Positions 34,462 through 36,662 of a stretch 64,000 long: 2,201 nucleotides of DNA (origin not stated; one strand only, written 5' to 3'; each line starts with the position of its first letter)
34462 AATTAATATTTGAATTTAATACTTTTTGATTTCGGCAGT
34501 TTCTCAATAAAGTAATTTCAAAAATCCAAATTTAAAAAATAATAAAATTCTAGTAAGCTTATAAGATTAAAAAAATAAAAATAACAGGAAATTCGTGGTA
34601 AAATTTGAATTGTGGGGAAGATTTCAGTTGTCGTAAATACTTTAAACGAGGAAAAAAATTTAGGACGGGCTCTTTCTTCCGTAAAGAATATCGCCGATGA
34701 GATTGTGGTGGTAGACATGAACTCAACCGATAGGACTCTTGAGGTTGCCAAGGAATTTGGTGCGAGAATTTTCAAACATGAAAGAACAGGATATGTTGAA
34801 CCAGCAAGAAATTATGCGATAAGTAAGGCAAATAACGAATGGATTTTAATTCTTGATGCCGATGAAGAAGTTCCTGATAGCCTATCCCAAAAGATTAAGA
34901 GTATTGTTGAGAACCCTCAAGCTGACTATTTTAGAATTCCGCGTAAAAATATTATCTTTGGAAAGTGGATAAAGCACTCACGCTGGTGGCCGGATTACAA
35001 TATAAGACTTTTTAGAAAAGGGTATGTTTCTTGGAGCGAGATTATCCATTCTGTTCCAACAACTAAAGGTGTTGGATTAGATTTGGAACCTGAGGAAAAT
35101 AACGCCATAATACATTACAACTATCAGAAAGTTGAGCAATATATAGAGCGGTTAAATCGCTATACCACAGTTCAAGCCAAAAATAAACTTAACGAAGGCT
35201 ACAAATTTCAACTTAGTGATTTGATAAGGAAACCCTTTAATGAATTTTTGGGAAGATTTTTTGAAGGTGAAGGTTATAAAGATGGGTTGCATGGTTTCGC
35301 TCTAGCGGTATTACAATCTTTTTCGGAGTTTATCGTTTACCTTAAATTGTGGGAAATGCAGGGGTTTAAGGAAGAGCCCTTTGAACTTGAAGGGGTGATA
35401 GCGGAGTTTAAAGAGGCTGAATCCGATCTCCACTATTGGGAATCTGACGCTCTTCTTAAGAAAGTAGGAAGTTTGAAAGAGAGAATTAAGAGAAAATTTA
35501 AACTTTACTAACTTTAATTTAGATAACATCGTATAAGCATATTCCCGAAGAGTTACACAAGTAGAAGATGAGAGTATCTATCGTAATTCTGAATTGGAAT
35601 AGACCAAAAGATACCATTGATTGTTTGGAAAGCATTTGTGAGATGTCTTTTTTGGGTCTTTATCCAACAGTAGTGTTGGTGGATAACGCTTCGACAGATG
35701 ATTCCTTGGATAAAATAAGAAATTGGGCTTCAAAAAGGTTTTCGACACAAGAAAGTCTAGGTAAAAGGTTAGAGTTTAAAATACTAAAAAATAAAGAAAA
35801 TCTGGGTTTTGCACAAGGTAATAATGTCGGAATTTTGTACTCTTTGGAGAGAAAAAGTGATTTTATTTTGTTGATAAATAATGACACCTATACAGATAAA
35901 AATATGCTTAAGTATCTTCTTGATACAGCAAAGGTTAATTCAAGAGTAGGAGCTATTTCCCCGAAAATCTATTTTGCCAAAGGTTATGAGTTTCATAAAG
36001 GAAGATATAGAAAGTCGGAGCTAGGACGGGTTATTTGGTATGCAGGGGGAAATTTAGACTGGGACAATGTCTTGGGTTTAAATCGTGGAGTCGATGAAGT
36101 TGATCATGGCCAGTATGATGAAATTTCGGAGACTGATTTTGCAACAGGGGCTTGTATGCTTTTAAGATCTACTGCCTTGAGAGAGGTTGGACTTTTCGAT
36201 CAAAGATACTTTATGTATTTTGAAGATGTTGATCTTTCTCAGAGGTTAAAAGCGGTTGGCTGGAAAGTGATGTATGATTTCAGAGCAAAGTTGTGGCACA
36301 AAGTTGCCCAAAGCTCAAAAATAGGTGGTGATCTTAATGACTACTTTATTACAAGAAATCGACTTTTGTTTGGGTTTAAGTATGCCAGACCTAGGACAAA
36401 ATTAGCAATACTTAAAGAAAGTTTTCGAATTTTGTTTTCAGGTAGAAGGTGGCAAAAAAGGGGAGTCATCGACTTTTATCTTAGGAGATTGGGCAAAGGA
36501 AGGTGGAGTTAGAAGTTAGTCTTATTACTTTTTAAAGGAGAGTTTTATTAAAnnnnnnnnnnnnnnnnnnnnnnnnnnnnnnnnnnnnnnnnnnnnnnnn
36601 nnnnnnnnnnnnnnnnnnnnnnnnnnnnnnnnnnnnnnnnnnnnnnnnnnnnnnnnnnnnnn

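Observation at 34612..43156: Cytoplasmic GT block (3 WaaE-like GT2, 3 DxD GT2, GT4, methyltransferase) with a Wzx but no priming transferase, Wzy or Wzz in view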

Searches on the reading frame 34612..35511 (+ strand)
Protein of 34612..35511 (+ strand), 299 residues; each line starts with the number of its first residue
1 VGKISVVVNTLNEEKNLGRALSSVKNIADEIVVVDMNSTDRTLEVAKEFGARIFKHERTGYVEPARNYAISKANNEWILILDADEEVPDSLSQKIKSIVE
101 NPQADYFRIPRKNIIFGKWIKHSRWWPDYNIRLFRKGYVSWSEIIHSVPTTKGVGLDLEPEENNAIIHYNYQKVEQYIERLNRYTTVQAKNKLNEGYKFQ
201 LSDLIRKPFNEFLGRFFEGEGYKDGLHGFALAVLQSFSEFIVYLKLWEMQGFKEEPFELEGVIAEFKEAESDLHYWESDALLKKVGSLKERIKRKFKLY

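Call 3: search_protein_families(library=pfam, proteins=[window:34612-35511:+], max_evalue=0.01)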
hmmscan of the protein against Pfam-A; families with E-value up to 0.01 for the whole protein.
window:34612-35511:+ (299 aa): 5 families
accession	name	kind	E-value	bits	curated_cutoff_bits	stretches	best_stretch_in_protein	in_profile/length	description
PF00535.33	Glycos_transf_2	-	1.8e-24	87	23.3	1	5-139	1-147/168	Glycosyl transferase family 2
PF13641.12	Glyco_tranf_2_3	-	6e-05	23.6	27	1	4-104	3-116/230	Glycosyltransferase like family 2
PF13704.12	Glyco_tranf_2_4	-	0.00028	21.8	27.5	1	12-85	2-82/98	Glycosyl transferase family 2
PF10111.15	Glyco_tranf_2_2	-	0.0051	16.8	27.3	1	29-102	30-115/276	Glycosyltransferase like family 2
PF06806.18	DUF1233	-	0.0074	16.3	22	0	153-180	42-68/70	Putative excisionase (DUF1233)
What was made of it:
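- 34612..35511 (+): WaaE/LgtF-family GT2, 299 aa, with a roughly 45-aa extra C-terminal extension. Pfam GT2 1.8e-24 (call 3).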

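Call 16: search_protein_families(library=ncbifam, proteins=[window:34612-35511:+], max_evalue=0.01)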
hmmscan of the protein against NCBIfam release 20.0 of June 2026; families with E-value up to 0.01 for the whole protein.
window:34612-35511:+ (299 aa): 16 families
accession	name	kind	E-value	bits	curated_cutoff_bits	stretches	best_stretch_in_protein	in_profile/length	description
TIGR04283.1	glyco_like_mftF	equivalog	9.7e-16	58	182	1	4-109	1-109/221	TIGR04283 family arsenosugar biosynthesis glycosyltransferase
TIGR04182.1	glyco_TIGR04182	equivalog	1.8e-10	40.7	325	1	4-87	2-85/293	S-layer glycoprotein N-glycosyltransferase AglJ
NF010496.0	PRK13915.1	equivalog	6.4e-10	38.6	262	1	3-58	32-93/307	glucosyl-3-phosphoglycerate synthase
TIGR04195.1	S_glycosyl_SunS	equivalog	7e-10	38.3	350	1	6-98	61-154/421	SunS family peptide S-glycosyltransferase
NF041391.1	DPhHxTase_Halo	equivalog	1.8e-08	33.6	375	1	10-88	3-82/213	dolichyl-phosphate hexose transferase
NF038302.1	EPS_HpsE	equivalog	3.5e-07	29.5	300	1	4-88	3-99/307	hormogonium polysaccharide biosynthesis glycosyltransferase HpsE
NF007482.0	PRK10073.1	equivalog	4.4e-07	29.2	423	1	3-105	7-116/334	glycosyltransferase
NF050050.1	ProtGlycPglI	equivalog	3.3e-06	26.7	500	1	1-100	1-106/306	GalNAc(5)-diNAcBac-PP-undecaprenol beta-1,3-glucosyltransferase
NF041875.1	EPS_EpsD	equivalog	3.7e-06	26.6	370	1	4-93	1-98/325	exopolysaccharide biosynthesis glycosyltransferase EpsD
NF045692.1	OglycostaseCruG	equivalog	5.2e-06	25.6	600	1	1-100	40-153/386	2'-O-glycosyltransferase CruG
NF047683.1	TeichurnBiosyTuaG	equivalog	1.3e-05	25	400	1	3-104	7-117/252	teichuronic acid biosynthesis protein TuaG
NF058614.1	PPMAGASynPpgS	equivalog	4.6e-05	22.9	370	1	6-57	4-55/226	polyprenyl-phospho-N-acetylgalactosaminyl synthase PpgS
TIGR03965.1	mycofact_glyco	equivalog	0.00016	20.7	280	1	3-85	75-165/467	mycofactocin biosynthesis glycosyltransferase MftF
NF038299.1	EPS_HpsN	equivalog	0.00022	20.3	425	1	3-100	2-108/317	hormogonium polysaccharide biosynthesis glycosyltransferase HpsN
TIGR03937.1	PgaC_IcaA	equivalog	0.0032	16.5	422.3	0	3-88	46-139/407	poly-beta-1,6-N-acetyl-D-glucosamine synthase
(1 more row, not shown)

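Call 17: search_solved_structures(query=window:34612-35511:+, max_evalue=0.01, show_alignments=2)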
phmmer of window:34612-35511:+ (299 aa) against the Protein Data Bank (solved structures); distinct sequences matched with E-value up to 0.01: 14.
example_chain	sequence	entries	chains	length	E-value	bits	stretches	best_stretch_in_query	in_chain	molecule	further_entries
22ao_A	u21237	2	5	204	3.6e-16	62.5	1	5-188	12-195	GmaR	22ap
7msn_A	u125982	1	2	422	1.5e-07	34.2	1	10-178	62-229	SPbeta prophage-derived glycosyltransferase SunS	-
7msp_A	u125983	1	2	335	1.6e-07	34.1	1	9-179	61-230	SPbeta prophage-derived glycosyltransferase SunS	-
5tze_C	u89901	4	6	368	1.7e-06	30.7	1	3-119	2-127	Glycosyl transferase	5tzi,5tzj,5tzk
7msk_A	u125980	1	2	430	6.4e-06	28.8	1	7-98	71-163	Glyco_trans_2-like domain-containing protein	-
5tz8_A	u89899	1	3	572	8.7e-06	28.4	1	3-119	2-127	Glycosyl transferase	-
5mlz_A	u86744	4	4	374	2.6e-05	26.8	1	3-115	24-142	Dolichol monophosphate mannose synthase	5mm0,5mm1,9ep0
6p61_A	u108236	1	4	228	0.0001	24.9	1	4-105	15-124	Glycosyltransferase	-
9omj_A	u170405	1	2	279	0.00028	23.5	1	4-91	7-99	Glycosyltransferase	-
9omm_A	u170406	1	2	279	0.00029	23.4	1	4-91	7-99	Glycosyltransferase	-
9omh_A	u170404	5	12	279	0.00029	23.4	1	4-91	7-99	Glycosyltransferase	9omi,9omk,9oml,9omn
6h1j_A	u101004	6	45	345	0.0012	21.4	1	1-91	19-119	Probable ss-1,3-N-acetylglucosaminyltransferase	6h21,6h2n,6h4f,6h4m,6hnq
7pdo_A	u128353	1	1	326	0.0099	18.4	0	4-57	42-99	Glucosyl-3-phosphoglycerate synthase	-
7p5l_A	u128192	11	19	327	0.01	18.4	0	4-57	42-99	Glucosyl-3-phosphoglycerate synthase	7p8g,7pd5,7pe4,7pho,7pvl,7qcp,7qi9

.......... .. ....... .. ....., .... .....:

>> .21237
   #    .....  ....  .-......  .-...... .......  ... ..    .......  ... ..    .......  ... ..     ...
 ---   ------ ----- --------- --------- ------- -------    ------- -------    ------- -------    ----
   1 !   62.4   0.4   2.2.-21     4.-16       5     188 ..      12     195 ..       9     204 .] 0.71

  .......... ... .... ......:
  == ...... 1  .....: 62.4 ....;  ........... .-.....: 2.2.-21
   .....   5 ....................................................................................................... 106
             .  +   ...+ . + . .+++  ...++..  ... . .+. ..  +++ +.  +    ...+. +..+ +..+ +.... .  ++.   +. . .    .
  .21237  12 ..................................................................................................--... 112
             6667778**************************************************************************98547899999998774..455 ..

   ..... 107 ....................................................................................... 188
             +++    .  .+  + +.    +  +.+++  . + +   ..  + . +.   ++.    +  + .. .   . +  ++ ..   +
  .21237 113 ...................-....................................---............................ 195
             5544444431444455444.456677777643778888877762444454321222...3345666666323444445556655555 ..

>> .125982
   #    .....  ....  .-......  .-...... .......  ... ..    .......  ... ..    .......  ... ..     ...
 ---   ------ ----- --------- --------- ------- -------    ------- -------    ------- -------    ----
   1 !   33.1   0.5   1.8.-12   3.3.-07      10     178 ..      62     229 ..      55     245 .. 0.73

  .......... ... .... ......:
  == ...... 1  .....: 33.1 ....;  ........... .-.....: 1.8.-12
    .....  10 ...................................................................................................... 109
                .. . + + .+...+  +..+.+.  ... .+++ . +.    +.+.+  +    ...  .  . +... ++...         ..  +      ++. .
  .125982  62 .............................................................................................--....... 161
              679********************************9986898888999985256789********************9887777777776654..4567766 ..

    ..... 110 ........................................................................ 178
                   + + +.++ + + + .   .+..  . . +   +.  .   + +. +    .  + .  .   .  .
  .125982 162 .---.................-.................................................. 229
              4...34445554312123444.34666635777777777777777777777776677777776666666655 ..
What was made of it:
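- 34612..35511 (+): Best PDB sequence hit is GmaR, 3.6e-16, GT-A core only (call 17).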

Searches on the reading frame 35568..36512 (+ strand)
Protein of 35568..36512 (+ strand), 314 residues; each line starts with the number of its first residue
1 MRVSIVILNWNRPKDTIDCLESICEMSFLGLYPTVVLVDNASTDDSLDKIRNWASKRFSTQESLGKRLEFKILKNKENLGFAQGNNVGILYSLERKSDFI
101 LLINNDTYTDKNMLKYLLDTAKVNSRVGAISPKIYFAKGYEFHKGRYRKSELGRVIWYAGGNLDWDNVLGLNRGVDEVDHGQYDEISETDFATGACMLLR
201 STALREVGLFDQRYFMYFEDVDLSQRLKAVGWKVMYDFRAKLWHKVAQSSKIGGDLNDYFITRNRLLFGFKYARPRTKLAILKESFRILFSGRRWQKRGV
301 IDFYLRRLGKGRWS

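Call 3: search_protein_families(library=pfam, proteins=[window:35568-36512:+], max_evalue=0.01)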
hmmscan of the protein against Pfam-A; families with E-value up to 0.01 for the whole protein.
window:35568-36512:+ (314 aa): 4 families
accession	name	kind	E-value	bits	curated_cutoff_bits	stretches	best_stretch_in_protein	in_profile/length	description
PF00535.33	Glycos_transf_2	-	1.6e-12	48.1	23.3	1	4-149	1-130/168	Glycosyl transferase family 2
PF13641.12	Glyco_tranf_2_3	-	1.3e-10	42.1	27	1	2-246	2-213/230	Glycosyltransferase like family 2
PF13632.12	Glyco_trans_2_3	-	2e-07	31.5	27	1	185-242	65-121/198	Glycosyl transferase family group 2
PF13506.12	Glyco_transf_21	-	5.2e-05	23.2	21.7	1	186-247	96-157/174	Glycosyl transferase family 21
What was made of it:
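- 35568..36512 (+): Soluble GT2, 314 aa, WbbL/rhamnosyltransferase-like and MftF-like clade, with the EDxD motif. Pfam GT2 1.6e-12 (call 3).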

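Call 16: search_protein_families(library=ncbifam, proteins=[window:35568-36512:+], max_evalue=0.01)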
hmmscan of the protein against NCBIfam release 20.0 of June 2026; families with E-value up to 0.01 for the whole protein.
window:35568-36512:+ (314 aa): 11 families
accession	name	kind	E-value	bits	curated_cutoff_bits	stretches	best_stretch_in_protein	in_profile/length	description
TIGR03937.1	PgaC_IcaA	equivalog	6.8e-15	54.9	422.3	2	2-131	46-160/407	poly-beta-1,6-N-acetyl-D-glucosamine synthase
TIGR01556.1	rhamnosyltran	subfamily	3.7e-14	52.6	200.55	2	185-275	141-242/281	rhamnosyltransferase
TIGR03965.1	mycofact_glyco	equivalog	1.9e-09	36.9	280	1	191-245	228-281/467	mycofactocin biosynthesis glycosyltransferase MftF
NF041875.1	EPS_EpsD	equivalog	6.6e-09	35.6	370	1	174-249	139-211/325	exopolysaccharide biosynthesis glycosyltransferase EpsD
NF050113.1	gal_furan_GlfT1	equivalog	7.3e-08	32.1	330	1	6-134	4-117/290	galactofuranosyltransferase GlfT1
TIGR04283.1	glyco_like_mftF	equivalog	4.1e-06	26.5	182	0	196-234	140-176/221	TIGR04283 family arsenosugar biosynthesis glycosyltransferase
NF038302.1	EPS_HpsE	equivalog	1e-05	24.7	300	1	3-135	3-125/307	hormogonium polysaccharide biosynthesis glycosyltransferase HpsE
NF045692.1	OglycostaseCruG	equivalog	0.00022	20.3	600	0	2-124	42-155/386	2'-O-glycosyltransferase CruG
TIGR03111.1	glyc2_xrt_Gpos1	hypoth_equivalog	0.00067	18.6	363.95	1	3-132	51-167/439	TIGR03111 family XrtG-associated glycosyltransferase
NF007482.0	PRK10073.1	equivalog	0.00082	18.5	423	1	2-123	7-112/334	glycosyltransferase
TIGR03469.1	HpnB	hypoth_equivalog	0.0012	18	379.25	0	187-239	206-258/386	hopene-associated glycosyltransferase HpnB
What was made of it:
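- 35568..36512 (+): TIGR01556 3.7e-14, below cutoff (call 16).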
